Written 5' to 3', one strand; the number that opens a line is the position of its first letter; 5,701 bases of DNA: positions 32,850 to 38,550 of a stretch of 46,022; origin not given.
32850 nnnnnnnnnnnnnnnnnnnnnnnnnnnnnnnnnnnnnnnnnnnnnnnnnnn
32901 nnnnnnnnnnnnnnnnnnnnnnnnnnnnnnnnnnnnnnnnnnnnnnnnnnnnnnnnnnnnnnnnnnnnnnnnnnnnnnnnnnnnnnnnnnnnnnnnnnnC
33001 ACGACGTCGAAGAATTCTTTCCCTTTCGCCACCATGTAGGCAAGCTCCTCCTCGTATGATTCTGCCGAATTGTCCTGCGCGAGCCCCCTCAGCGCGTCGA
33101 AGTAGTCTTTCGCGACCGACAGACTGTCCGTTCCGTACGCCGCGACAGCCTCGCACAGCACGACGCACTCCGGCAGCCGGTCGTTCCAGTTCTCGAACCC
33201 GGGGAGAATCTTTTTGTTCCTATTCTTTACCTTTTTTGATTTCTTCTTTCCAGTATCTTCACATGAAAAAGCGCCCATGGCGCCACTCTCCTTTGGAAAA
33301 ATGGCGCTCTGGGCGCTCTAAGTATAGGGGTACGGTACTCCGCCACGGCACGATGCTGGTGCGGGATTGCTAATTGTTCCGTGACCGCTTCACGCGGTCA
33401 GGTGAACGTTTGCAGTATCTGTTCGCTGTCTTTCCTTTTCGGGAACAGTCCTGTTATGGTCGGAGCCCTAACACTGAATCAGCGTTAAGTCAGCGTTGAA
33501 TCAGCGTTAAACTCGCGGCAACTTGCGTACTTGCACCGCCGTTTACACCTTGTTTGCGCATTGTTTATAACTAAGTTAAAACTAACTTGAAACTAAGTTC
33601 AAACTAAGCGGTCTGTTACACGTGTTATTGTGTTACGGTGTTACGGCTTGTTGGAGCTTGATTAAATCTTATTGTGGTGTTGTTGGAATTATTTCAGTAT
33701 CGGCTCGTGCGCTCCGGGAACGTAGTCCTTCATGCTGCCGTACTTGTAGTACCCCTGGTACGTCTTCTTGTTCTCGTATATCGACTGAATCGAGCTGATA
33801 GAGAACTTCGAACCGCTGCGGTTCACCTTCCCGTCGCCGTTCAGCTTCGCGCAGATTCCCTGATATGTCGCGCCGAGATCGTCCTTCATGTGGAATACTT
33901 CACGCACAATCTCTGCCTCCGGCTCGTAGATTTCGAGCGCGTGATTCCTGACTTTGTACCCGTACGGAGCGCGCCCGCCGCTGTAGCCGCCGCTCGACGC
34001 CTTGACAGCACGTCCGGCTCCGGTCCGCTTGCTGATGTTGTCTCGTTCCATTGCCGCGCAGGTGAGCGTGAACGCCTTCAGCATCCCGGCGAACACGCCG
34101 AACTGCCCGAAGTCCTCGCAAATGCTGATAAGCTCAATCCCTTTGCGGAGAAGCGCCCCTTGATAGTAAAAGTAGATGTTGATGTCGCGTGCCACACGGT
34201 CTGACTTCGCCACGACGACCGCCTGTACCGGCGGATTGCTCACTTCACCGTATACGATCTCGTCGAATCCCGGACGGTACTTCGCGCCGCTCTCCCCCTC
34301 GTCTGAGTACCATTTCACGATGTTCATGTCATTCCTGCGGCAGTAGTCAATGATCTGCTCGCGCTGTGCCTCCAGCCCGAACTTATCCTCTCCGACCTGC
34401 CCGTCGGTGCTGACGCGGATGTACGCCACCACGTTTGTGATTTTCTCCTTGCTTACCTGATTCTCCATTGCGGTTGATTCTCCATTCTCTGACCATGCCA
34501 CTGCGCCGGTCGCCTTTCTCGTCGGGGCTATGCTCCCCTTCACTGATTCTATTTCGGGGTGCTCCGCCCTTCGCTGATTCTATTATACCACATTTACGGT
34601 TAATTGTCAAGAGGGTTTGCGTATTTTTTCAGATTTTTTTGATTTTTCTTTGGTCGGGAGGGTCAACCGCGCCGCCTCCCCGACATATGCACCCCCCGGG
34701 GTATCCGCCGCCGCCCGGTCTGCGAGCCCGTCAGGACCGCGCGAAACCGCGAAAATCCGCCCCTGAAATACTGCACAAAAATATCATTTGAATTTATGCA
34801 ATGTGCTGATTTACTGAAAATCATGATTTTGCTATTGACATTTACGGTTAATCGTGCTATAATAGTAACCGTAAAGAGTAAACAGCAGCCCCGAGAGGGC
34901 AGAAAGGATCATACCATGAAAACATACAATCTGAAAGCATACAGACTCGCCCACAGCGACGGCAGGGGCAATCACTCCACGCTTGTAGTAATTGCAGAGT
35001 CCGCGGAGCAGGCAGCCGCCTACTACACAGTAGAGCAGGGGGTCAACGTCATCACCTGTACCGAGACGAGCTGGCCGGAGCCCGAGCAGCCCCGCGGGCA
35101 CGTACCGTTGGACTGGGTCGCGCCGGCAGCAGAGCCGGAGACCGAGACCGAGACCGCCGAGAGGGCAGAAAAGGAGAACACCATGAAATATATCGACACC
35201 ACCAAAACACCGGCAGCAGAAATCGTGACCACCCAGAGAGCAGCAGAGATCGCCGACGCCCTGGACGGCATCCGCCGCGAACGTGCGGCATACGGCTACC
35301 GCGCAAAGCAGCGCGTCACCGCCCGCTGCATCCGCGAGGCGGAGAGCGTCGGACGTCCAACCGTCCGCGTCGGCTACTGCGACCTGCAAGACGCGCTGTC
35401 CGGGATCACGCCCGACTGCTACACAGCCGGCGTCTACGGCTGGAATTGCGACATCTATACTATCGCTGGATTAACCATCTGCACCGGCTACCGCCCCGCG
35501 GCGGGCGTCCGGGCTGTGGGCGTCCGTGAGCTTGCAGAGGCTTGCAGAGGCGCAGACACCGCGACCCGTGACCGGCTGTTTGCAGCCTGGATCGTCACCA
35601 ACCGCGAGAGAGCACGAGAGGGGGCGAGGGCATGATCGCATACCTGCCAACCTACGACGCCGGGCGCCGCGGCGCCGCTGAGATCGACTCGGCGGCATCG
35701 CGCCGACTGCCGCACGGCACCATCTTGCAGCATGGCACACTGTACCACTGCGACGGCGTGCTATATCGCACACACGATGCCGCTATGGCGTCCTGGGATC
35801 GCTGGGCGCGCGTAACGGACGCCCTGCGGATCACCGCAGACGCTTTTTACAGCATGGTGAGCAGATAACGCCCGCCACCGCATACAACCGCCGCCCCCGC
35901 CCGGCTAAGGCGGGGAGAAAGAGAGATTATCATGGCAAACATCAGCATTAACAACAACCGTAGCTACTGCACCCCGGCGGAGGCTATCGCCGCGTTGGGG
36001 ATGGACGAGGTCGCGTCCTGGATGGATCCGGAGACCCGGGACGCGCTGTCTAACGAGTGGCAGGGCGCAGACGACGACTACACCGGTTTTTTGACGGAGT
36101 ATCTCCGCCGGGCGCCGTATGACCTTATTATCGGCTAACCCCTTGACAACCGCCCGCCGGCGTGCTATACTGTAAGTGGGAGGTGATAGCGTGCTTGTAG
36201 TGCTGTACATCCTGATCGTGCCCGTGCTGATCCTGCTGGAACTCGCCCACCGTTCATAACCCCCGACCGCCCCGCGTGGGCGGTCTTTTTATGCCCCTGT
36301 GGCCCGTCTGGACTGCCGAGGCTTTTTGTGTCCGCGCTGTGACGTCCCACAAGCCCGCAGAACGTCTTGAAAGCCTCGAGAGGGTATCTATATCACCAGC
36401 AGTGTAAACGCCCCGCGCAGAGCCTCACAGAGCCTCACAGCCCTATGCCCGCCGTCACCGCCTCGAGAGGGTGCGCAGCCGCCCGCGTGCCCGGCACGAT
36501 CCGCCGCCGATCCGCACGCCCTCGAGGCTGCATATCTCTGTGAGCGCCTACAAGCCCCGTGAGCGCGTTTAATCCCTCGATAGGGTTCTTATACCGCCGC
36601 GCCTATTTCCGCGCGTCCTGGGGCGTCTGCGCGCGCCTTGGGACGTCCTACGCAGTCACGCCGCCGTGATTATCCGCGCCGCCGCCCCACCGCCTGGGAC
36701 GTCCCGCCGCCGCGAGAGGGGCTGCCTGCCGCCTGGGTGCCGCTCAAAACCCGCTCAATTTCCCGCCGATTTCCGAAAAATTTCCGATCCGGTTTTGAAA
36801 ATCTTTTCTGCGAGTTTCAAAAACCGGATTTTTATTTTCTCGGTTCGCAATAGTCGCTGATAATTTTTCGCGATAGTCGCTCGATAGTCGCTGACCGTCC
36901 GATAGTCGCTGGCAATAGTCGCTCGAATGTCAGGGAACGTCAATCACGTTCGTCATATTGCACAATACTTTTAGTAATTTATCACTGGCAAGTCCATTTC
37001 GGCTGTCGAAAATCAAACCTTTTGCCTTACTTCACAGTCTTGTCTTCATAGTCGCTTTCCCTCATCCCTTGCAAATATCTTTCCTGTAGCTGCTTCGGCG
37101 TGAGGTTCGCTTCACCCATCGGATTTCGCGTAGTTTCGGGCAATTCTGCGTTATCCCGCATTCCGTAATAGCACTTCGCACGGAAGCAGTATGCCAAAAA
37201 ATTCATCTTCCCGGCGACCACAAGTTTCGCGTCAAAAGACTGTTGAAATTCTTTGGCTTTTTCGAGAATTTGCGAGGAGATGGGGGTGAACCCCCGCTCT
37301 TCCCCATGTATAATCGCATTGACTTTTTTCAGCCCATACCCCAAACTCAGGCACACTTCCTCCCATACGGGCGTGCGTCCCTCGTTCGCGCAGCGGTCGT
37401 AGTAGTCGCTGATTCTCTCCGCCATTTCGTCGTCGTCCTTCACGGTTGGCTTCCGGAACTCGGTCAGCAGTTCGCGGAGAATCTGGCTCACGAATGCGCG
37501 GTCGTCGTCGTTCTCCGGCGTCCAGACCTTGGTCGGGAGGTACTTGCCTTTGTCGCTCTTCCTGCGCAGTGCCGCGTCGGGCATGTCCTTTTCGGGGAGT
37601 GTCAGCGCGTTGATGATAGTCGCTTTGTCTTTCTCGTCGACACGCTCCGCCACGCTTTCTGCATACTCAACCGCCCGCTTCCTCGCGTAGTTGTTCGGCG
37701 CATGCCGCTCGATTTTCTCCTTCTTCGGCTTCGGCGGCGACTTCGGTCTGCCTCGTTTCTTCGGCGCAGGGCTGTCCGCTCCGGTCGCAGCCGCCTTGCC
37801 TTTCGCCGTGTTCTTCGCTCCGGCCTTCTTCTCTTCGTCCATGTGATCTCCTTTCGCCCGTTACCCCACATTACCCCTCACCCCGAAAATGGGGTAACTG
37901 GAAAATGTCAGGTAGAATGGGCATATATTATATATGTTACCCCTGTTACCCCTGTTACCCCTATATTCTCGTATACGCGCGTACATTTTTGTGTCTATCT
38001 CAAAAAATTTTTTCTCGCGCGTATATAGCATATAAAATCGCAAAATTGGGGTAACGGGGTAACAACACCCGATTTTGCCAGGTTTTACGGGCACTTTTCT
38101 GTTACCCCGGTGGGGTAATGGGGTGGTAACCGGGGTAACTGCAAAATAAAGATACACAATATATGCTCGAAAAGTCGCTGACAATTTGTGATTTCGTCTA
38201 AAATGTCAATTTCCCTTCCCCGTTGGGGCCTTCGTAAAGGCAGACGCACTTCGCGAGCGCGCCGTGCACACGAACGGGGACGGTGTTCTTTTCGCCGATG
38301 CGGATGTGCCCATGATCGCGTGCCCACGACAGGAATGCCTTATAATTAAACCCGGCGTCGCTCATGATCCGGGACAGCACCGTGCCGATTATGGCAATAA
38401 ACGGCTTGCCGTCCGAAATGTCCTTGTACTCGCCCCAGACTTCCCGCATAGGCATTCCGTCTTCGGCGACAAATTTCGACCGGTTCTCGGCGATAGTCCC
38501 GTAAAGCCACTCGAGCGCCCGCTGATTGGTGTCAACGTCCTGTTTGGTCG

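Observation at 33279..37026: A 3.7-kb autonomous-looking island splits terS from terL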

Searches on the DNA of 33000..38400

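Call 20: search_rna_families(source=window, start=33000, end=38400, threshold=evalue, max_evalue=1)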
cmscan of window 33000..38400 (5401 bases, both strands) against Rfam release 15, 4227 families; matches with E-value up to 1: 1.
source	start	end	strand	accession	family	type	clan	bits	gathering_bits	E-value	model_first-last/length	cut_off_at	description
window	37960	38036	-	RF04052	mir-466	Gene; miRNA;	-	23.1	85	0.54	1-80/80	no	mir-466 microRNA precursor family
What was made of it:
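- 36286..36772 (+): Conserved non-coding stretch. Holds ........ copies at 36377, 36464 and 36713, a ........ variant at 36578, and palindromes at 36460-36528 and 36640-36705. No Rfam family (call 20).
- Tried and rejected: Rfam gave nothing (call 20).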
